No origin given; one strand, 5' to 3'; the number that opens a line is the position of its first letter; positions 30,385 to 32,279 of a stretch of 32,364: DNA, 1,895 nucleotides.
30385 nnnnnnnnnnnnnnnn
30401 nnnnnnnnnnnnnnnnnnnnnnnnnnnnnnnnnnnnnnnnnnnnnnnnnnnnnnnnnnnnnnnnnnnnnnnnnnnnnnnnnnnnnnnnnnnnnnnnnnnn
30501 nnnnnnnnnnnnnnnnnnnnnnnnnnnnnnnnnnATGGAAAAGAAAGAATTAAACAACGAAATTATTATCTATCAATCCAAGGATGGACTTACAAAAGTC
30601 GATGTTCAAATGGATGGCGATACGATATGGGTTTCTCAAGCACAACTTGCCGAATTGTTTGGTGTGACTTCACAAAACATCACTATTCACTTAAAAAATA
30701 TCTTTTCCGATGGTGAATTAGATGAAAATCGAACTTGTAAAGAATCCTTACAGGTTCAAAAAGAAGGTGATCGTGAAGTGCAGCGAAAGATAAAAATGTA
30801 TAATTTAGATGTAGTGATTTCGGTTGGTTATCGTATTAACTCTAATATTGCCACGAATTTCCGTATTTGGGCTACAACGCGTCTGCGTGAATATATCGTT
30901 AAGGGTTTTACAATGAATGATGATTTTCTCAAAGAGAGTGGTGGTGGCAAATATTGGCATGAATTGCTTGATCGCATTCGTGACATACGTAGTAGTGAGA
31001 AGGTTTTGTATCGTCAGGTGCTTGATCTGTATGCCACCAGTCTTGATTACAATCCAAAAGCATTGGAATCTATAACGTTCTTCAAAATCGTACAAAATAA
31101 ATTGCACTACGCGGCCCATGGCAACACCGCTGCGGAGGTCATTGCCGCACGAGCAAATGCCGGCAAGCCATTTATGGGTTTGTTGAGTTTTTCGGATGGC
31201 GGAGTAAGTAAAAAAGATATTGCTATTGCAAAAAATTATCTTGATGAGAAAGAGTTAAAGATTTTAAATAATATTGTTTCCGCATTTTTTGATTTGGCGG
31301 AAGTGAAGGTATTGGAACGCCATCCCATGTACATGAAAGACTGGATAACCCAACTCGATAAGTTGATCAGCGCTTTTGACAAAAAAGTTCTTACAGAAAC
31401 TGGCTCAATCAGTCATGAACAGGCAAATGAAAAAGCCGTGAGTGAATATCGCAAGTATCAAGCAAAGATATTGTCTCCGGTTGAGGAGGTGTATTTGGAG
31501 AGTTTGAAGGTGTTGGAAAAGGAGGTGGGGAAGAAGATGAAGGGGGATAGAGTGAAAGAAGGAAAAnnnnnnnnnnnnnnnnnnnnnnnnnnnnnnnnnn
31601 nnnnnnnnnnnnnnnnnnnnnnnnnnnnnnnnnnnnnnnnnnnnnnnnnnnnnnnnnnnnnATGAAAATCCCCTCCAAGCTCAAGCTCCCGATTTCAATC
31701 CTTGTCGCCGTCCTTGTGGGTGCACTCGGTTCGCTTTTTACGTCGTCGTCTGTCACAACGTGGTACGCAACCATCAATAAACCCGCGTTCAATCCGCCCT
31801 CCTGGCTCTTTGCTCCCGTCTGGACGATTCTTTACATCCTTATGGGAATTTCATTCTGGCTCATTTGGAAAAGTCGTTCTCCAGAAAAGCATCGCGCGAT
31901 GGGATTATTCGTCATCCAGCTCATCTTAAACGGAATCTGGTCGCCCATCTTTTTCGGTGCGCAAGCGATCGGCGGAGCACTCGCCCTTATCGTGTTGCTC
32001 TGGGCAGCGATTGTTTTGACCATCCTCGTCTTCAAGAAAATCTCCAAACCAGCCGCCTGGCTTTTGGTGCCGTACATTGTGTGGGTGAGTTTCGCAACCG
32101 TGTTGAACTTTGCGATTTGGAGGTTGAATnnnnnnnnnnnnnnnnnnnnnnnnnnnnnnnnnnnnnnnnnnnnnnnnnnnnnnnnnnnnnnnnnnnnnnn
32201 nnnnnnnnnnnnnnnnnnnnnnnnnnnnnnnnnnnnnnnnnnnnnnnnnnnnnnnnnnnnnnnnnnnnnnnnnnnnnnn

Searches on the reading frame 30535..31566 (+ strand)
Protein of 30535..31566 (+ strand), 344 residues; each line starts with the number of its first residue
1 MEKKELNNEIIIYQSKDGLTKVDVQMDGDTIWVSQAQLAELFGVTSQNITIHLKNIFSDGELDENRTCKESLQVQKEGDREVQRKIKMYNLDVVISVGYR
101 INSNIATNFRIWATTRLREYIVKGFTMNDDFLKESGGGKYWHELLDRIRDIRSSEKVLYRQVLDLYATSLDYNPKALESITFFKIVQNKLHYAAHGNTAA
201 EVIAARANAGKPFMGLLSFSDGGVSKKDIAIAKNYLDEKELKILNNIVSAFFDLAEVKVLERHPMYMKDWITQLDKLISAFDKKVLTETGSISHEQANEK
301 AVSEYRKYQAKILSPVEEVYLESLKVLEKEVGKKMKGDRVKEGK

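Call 3: search_protein_families(library=pfam, proteins=[window:30535-31566:+], max_evalue=0.1)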
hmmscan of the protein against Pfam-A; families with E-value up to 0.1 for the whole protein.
window:30535-31566:+ (344 aa): 1 family
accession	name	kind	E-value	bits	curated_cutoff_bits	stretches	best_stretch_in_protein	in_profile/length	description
PF13310.11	Virulence_RhuM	-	8.4e-105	350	33.7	1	67-311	2-247/252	Virulence protein RhuM family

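Call 4: search_protein_families(library=ncbifam, proteins=[window:30535-31566:+], max_evalue=0.1)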
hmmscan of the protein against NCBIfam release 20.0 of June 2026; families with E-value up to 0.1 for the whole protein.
window:30535-31566:+ (344 aa): 1 family
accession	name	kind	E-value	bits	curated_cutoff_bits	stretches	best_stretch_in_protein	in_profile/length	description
NF006948.0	PRK09430.1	equivalog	0.046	13.3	162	0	212-242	60-90/267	co-chaperone DjlA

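Call 5: search_protein_families(library=padloc, proteins=[window:30535-31566:+], max_evalue=0.1)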
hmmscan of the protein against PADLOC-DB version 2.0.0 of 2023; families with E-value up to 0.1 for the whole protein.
window:30535-31566:+ (344 aa): 40 families (the best 25 are shown)
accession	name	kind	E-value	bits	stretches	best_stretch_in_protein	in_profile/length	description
PDLC04843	PDC-S05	-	5.3e-141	467.6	1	6-333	4-328/330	-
PDLC04853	PDC-S05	-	8.5e-139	460.4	1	6-334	4-332/336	-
PDLC04851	PDC-S05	-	2.8e-126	419.2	1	2-329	2-336/342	-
PDLC04852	PDC-S05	-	1.1e-122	407.3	1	4-317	7-321/346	-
PDLC04864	PDC-S05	-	7.5e-117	387.5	1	63-335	2-274/277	-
PDLC04868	PDC-S05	-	2.2e-110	366.8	1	7-325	5-327/335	-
PDLC04871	PDC-S05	-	6.4e-103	343.1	1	3-309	126-438/468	-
PDLC04870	PDC-S05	-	7.2e-84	278.5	1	2-210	2-210/214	-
PDLC04876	PDC-S05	-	2.6e-66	220.6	1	1-169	1-171/174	-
PDLC04872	PDC-S05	-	8.3e-58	192.5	1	3-135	3-132/152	-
PDLC04854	PDC-S05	-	8.7e-57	190.2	1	8-146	4-143/212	-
PDLC04965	PDC-S23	-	1.6e-54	183.5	1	3-153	3-148/327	-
PDLC04964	PDC-S23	-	2.6e-54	182.6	1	7-150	3-147/331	-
PDLC04858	PDC-S05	-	8.9e-49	162.8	1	3-135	3-129/138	-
PDLC04879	PDC-S05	-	1.1e-45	154.3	1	7-131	4-126/285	-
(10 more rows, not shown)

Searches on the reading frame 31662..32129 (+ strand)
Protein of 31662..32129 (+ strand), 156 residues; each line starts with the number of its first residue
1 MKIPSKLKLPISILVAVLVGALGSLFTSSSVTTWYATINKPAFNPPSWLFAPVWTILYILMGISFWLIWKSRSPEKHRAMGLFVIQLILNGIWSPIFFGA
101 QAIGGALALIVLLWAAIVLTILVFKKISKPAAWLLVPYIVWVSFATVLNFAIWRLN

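Call 3: search_protein_families(library=pfam, proteins=[window:31662-32129:+], max_evalue=0.1)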
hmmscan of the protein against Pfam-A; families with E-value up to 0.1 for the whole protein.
window:31662-32129:+ (156 aa): 2 families
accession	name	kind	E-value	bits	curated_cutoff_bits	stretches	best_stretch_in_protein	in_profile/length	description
PF03073.20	TspO_MBR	-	3e-53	179.9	24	1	13-154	2-145/145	TspO/MBR family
PF00654.25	Voltage_CLC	-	0.019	14.6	24.8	1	7-122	161-255/346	Voltage gated chloride channel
